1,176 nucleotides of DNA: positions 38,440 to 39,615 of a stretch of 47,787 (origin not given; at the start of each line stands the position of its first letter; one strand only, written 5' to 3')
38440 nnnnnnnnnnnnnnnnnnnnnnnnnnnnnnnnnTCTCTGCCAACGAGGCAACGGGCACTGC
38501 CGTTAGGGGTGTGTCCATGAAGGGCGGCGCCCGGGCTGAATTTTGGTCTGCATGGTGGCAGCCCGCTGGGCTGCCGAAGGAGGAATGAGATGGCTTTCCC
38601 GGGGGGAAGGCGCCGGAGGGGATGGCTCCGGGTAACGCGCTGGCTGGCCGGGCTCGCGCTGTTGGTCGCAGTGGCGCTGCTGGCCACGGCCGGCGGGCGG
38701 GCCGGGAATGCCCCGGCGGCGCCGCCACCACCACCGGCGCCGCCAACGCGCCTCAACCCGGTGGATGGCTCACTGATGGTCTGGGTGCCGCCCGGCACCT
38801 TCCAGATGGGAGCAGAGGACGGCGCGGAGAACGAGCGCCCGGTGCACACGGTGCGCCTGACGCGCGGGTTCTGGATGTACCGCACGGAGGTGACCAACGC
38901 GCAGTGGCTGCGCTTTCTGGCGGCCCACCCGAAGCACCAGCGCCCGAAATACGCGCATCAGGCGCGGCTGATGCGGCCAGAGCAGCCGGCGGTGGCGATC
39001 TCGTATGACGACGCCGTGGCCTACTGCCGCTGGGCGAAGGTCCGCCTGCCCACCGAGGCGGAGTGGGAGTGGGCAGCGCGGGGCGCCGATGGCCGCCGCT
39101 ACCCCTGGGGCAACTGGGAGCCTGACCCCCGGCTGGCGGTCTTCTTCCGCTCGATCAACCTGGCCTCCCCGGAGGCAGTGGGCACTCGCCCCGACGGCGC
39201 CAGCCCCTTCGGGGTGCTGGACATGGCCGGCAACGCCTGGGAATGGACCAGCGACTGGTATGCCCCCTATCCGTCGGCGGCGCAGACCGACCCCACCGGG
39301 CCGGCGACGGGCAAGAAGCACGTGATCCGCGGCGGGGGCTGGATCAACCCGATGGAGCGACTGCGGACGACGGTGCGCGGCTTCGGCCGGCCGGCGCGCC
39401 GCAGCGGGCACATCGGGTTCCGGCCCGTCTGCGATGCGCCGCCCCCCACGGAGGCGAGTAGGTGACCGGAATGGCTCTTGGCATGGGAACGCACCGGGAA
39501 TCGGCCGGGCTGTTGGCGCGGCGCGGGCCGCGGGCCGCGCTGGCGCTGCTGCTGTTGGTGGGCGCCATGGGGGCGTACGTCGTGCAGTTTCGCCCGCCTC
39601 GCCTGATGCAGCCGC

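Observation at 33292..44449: Seven-gene same-strand locus combining non-catalytic FGE-sulfatase-like domains, HEAT-repeat proteins, an O-acyltransferase and secreted CBM/GH-like enzymes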

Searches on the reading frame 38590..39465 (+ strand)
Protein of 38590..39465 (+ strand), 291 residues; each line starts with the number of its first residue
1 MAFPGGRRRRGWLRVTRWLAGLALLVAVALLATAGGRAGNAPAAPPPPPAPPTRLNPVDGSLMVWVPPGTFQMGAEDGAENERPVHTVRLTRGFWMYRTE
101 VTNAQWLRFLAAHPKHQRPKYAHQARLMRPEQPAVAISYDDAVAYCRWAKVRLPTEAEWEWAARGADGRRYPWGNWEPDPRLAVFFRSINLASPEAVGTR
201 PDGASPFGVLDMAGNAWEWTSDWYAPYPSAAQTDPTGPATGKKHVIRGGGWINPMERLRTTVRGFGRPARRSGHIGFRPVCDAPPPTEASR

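Call 5: search_protein_families(library=pfam, proteins=[window:38590-39465:+], max_evalue=0.01)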
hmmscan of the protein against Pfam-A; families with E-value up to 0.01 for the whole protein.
window:38590-39465:+ (291 aa): 1 family
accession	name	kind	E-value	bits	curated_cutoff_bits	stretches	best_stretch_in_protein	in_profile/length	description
PF03781.23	FGE-sulfatase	-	6.1e-56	190.3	23.3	1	63-280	5-254/255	Sulfatase-modifying factor enzyme 1-like domain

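Call 6: search_solved_structures(query=window:38590-39465:+, max_evalue=0.001, show_alignments=3)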
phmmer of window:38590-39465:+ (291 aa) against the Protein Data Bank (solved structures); distinct sequences matched with E-value up to 0.001: 32.
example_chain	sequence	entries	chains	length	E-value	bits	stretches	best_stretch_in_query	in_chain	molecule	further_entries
2q17_A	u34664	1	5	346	1.1e-33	120.1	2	106-284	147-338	formylglycine generating enzyme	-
6muj_A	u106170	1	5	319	1.4e-33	119.8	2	106-284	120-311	Formylglycine-generating enzyme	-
31dc_A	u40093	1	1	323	2.2e-32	115.9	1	106-289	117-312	Formylglycine-generating enzyme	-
5ssy_A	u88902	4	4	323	4.2e-32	115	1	106-289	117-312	Formylglycine-generating enzyme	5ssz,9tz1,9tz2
5ssx_A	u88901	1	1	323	1e-31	113.7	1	106-289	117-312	Formylglycine-generating enzyme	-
8aru_A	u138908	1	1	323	2.9e-31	112.2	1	106-289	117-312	Formylglycine-generating enzyme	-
1y1e_X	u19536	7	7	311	4.9e-31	111.5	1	106-286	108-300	C-alpha-formyglycine-generating enzyme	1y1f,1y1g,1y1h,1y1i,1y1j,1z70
2aft_X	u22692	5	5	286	9.4e-31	110.5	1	106-283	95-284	Sulfatase modifying factor 1 | Sulfatase-modifying factor 1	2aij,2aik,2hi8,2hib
2aii_X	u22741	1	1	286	1.4e-30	110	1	106-283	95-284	Sulfatase modifying factor 1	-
2afy_X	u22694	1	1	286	1.6e-30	109.8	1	106-283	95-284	Sulfatase modifying factor 1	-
6s07_A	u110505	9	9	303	1.2e-28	103.6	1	124-282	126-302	Formylglycine-generating enzyme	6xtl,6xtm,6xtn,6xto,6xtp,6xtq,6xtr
5nxl_A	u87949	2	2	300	2.1e-28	102.8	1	122-282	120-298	Non-specific serine/threonine protein kinase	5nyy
4x8b_A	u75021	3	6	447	3.7e-22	82.3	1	112-283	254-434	Sulfoxide synthase EgtB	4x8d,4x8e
8ux5_A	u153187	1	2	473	4.4e-21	78.8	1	127-279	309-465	Selenoxide synthase OvsA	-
1y4j_A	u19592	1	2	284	2.8e-20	76.1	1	128-286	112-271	Sulfatase modifying factor 2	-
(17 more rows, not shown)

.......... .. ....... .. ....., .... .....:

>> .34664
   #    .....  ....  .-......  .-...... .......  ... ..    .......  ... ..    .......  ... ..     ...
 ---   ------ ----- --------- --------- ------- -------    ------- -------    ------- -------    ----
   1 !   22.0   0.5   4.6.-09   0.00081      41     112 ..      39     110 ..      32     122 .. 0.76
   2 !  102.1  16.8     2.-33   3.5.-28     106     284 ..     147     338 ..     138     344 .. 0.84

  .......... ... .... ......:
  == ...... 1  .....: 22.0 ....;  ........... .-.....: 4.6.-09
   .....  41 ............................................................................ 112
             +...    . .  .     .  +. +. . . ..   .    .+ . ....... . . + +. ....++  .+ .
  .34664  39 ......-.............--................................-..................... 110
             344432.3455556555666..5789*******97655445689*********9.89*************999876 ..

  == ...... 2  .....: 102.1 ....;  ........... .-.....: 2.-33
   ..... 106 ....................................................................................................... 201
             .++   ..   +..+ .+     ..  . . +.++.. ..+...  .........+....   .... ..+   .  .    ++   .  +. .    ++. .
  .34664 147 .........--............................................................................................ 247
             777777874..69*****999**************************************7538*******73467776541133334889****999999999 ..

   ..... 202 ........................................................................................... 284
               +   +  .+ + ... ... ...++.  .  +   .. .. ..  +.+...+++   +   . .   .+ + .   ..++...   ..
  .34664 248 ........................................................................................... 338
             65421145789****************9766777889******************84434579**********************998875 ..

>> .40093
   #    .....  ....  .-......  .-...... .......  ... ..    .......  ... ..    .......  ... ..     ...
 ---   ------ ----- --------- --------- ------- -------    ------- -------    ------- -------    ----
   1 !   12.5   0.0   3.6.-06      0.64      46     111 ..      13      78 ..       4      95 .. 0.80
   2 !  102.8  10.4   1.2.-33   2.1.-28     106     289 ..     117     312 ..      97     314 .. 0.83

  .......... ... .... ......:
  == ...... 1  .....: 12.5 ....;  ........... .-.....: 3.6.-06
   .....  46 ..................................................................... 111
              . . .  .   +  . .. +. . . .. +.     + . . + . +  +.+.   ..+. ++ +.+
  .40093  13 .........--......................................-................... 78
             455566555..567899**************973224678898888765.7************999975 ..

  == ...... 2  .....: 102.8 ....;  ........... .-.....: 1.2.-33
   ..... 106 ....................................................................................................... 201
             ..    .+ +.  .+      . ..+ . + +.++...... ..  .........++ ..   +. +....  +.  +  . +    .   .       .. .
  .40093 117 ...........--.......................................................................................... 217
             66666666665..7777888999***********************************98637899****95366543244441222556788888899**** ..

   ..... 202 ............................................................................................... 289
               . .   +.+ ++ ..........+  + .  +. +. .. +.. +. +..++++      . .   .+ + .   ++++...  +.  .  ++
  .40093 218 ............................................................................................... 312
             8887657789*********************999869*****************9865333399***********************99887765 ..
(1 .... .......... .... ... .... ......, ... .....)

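Call 7: search_protein_families(library=ncbifam, proteins=[window:38590-39465:+], max_evalue=0.01)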
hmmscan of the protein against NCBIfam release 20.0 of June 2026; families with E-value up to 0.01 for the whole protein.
window:38590-39465:+ (291 aa): 9 families
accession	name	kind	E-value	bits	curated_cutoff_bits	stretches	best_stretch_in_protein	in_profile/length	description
NF041186.1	SenA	equivalog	5.3e-33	114.9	420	2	122-279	261-380/382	selenoneine synthase SenA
TIGR03440.2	egtB_TIGR03440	equivalog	6.1e-33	114.5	360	2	123-278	265-411/413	ergothioneine biosynthesis protein EgtB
TIGR03525.2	GldK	equivalog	1.5e-24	87.1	350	2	148-282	253-406/408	T9SS ring complex lipoprotein PorK/GldK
NF051459.1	pyoverdine_PvdO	equivalog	9.5e-18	64.2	500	1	60-280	33-277/280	dihydropyoverdine dehydrogenase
TIGR02171.1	Fb_sc_TIGR02171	subfamily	3.6e-11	41.8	544.35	1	151-283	159-283/912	TIGR02171 family lipoprotein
TIGR04344.1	ovoA_Nterm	equivalog_domain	3.8e-10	39.2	400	1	101-279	262-443/444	5-histidylcysteine sulfoxide synthase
TIGR03524.1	GldJ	equivalog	3e-08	32.8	458.2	1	125-170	241-283/559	gliding motility lipoprotein GldJ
TIGR03530.1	GldJ_short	equivalog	6.8e-06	25.2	382.9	0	149-171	208-230/396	gliding motility lipoprotein GldJ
TIGR04373.1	egtB_X_signatur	signature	0.001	19.1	71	1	238-279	7-48/50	EgtB-related enzyme signature domain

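Call 37: find_related_loci(query=window:38590-39462:+, collection=metagenome_contigs, flank=10000)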
Query window:38590-39462:+ (291 aa) in metagenome_contigs; peptide patterns used: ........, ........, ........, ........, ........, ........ (x = any residue, [..] = any of these).
600 stretches matched a pattern (row limit reached: there are more); 586 encode a relative of the query (tblastn E <= 1e-3); the best 80 are kept; 80 distinct loci.
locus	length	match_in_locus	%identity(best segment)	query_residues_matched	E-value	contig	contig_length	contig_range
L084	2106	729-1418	42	60-287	2e-48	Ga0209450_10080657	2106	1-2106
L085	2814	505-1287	41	63-286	5e-47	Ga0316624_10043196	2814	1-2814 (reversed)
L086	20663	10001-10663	46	64-282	9e-47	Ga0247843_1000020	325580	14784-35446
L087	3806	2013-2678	43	58-278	9e-45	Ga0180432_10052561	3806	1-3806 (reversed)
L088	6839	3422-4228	39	41-278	5e-44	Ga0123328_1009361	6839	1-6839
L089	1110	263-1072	38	1-278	3e-46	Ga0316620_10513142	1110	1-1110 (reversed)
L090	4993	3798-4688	37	13-282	2e-41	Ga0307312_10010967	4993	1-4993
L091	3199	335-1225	37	13-282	3e-41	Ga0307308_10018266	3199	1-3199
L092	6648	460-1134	41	63-278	1e-39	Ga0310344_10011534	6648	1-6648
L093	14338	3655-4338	35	60-283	1e-39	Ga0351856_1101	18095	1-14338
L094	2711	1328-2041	41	41-278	2e-39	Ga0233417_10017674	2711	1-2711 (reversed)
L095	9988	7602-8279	39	59-282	2e-39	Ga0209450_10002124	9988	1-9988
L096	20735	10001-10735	39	52-278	1e-38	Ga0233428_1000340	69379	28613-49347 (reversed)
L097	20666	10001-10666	40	66-283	3e-38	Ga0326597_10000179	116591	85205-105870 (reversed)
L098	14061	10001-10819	36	46-278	9e-38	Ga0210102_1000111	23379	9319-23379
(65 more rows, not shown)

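Call 40: find_homologous_proteins(query=window:38590-39462:+, max_evalue=1e-20)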
Query window:38590-39462:+ (291 aa): 6031 proteins with E <= 1e-20 among 8000 candidates; the best 120 are listed.
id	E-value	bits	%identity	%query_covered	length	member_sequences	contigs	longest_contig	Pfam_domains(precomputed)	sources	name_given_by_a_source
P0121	3.1e-197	672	100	100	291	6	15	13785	PF03781.23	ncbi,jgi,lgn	jgi:formylglycine-generating enzyme required for sulfatase activity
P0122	8.7e-120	418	66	92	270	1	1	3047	PF03781.23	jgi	jgi:formylglycine-generating enzyme required for sulfatase activity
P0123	1.7e-119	417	74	81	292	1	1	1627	PF03781.23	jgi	jgi:formylglycine-generating enzyme required for sulfatase activity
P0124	5.2e-117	409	70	88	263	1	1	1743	PF03781.23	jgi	jgi:iron(II)-dependent oxidoreductase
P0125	1.1e-115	404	72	81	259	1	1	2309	PF03781.23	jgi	jgi:formylglycine-generating enzyme required for sulfatase activity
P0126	1.2e-115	404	66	93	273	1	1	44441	PF03781.23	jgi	jgi:formylglycine-generating enzyme required for sulfatase activity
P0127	1.2e-115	404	73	81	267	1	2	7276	PF03781.23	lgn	-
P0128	1.2e-113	398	66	89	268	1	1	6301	PF03781.23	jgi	jgi:formylglycine-generating enzyme required for sulfatase activity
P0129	1.9e-113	397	66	97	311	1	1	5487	PF03781.23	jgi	jgi:formylglycine-generating enzyme required for sulfatase activity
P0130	9.6e-107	375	68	78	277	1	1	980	PF03781.23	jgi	jgi:formylglycine-generating enzyme required for sulfatase activity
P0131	1.4e-106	375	73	76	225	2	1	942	PF03781.23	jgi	jgi:formylglycine-generating enzyme required for sulfatase activity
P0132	9.4e-105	369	62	95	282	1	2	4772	PF03781.23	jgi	jgi:formylglycine-generating enzyme required for sulfatase activity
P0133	1.7e-85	305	39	80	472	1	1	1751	PF03781.23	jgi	jgi:formylglycine-generating enzyme required for sulfatase activity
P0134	2.7e-79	285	41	74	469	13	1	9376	PF03781.23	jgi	jgi:formylglycine-generating enzyme required for sulfatase activity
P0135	1.1e-77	280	43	76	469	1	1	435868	PF03781.23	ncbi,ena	-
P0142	2.4e-74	269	53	79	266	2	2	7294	PF03781.23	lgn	-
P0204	1.0e-65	240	50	82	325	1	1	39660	PF03781.23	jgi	jgi:formylglycine-generating enzyme required for sulfatase activity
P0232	5.0e-61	225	50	82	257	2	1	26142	PF03781.23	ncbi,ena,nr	ncbi:MAG: SUMF1/EgtB/PvdO family nonheme iron enzyme [Planctomycetaceae bacterium]|nr:SUMF1/EgtB/Pvd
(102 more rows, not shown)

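Call 41: find_encoding_contigs(protein=P0126, flank=10000, max_places=2)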
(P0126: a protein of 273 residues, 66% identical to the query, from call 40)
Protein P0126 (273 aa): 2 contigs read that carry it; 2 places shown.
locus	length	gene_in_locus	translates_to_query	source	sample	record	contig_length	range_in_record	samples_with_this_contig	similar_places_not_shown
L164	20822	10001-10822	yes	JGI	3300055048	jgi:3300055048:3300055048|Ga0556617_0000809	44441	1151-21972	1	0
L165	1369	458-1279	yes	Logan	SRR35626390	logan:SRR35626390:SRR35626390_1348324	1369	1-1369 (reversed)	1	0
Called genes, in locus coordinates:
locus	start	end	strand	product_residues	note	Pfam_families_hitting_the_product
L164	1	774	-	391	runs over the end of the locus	PF13506:Glyco_transf_21 (weak), PF00535:Glycos_transf_2, PF13641:Glyco_tranf_2_3, PF13632:Glyco_trans_2_3 (weak)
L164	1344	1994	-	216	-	-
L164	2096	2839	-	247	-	-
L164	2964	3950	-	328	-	PF01699:Na_Ca_ex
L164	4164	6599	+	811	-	PF14870:PSII_BNR, PF15902:Sortilin-Vps10 (faint), PF14870:PSII_BNR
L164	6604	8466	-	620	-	PF02743:dCache_1 (weak), PF00672:HAMP, PF07228:SpoIIE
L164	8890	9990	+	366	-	PF01757:Acyl_transf_3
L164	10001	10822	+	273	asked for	PF03781:FGE-sulfatase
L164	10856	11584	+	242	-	PF02985:HEAT (faint), PF13513:HEAT_EZ (faint), PF00514:Arm (faint), PF12717:Cnd1 (faint), PF13646:HEAT_2, PF03130:HEAT_PBS (weak)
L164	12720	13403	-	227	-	PF00072:Response_reg, PF00486:Trans_reg_C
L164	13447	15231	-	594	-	PF02743:dCache_1 (weak), PF00512:HisKA, PF02518:HATPase_c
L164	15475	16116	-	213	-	PF00484:Pro_CA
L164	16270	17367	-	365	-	-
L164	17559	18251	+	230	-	PF01435:Peptidase_M48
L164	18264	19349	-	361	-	PF00326:Peptidase_S9 (faint), PF01738:DLH (weak), PF22244:GCE_fung (faint)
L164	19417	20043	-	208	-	PF05685:Uma2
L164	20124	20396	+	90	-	-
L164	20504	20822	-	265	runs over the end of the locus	PF18483:Lectin_L-type_dom (weak)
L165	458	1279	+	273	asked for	PF03781:FGE-sulfatase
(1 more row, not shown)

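Call 42: find_encoding_contigs(protein=P0127, flank=10000, max_places=2)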
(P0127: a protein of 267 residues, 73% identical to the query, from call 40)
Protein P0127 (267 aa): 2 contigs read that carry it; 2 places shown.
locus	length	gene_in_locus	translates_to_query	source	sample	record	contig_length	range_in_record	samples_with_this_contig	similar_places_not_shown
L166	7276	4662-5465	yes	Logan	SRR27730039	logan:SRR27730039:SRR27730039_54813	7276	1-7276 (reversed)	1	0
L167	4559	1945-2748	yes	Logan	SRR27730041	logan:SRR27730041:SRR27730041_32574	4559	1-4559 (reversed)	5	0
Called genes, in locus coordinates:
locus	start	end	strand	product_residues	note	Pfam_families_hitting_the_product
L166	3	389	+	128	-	?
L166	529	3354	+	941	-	PF17854:FtsK_alpha, PF01580:FtsK_SpoIIIE, PF09397:FtsK_gamma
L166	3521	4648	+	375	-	PF01757:Acyl_transf_3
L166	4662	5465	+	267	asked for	PF03781:FGE-sulfatase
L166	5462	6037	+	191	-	PF13513:HEAT_EZ (faint), PF00514:Arm (faint), PF02985:HEAT (faint), PF13646:HEAT_2, PF03130:HEAT_PBS (weak)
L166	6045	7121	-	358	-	PF02746:MR_MLE_N, PF13378:MR_MLE_C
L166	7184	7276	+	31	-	?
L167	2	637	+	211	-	?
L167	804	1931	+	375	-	PF01757:Acyl_transf_3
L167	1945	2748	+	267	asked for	PF03781:FGE-sulfatase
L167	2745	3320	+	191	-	PF13513:HEAT_EZ (faint), PF00514:Arm (faint), PF02985:HEAT (faint), PF13646:HEAT_2, PF03130:HEAT_PBS (weak)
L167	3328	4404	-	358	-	PF02746:MR_MLE_N, PF13378:MR_MLE_C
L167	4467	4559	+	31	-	?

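Call 43: find_encoding_contigs(protein=P0128, flank=10000, max_places=2)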
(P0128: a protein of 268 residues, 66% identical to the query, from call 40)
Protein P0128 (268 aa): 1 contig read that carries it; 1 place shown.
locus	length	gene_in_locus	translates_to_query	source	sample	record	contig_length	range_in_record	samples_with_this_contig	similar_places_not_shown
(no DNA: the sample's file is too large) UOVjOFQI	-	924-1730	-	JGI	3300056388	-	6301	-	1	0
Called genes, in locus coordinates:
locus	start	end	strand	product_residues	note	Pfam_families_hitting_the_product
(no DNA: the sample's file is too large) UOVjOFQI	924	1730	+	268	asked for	PF03781:FGE-sulfatase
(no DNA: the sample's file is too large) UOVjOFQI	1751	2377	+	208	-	PF00514:Arm (faint), PF03130:HEAT_PBS (faint), PF13513:HEAT_EZ (faint), PF12717:Cnd1 (faint), PF02985:HEAT (faint), PF13646:HEAT_2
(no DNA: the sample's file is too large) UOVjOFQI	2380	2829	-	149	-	PF08327:AHSA1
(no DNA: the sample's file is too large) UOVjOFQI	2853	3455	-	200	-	PF24740:DUF7691 (weak)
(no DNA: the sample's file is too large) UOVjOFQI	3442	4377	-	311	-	PF07837:FTCD_N, PF02971:FTCD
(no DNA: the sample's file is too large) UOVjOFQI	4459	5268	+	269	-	PF02811:PHP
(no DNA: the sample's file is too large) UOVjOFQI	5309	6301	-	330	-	PF00389:2-Hacid_dh, PF02826:2-Hacid_dh_C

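Call 45: find_encoding_contigs(protein=P0204, flank=6000, max_places=1)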
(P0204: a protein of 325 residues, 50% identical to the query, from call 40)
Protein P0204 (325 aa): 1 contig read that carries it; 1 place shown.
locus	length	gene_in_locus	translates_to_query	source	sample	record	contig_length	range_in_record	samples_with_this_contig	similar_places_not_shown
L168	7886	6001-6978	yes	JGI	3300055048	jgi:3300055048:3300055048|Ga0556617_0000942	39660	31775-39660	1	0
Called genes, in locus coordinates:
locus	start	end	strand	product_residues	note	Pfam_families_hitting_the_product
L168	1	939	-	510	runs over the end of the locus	PF02096:60KD_IMP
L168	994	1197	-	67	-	PF01809:YidD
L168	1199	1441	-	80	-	PF00825:Ribonuclease_P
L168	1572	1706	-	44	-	PF00468:Ribosomal_L34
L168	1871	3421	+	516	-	PF05036:SPOR (faint)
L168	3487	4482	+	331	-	PF01145:Band_7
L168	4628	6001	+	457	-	PF07394:DUF1501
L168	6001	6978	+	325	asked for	PF03781:FGE-sulfatase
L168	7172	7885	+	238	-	?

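Call 46: find_encoding_contigs(protein=P0232, flank=6000, max_places=1)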
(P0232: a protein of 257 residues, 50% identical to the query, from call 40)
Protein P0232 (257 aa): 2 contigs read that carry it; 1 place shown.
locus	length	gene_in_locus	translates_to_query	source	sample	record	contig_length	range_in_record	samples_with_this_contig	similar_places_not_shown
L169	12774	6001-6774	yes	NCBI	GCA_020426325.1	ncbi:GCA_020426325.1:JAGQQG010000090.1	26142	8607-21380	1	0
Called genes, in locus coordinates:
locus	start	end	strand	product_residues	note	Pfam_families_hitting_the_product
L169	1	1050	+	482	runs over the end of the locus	PF00884:Sulfatase, PF01663:Phosphodiest (faint), PF16347:SGSH_C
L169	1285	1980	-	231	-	PF00557:Peptidase_M24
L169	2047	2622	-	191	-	-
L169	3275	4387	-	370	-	PF03781:FGE-sulfatase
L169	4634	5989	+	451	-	PF07394:DUF1501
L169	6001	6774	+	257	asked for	PF03781:FGE-sulfatase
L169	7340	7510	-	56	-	-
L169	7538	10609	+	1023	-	PF01436:NHL (faint), PF04151:PPC (weak), PF25275:Golvesin_C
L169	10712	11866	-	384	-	-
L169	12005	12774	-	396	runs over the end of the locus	-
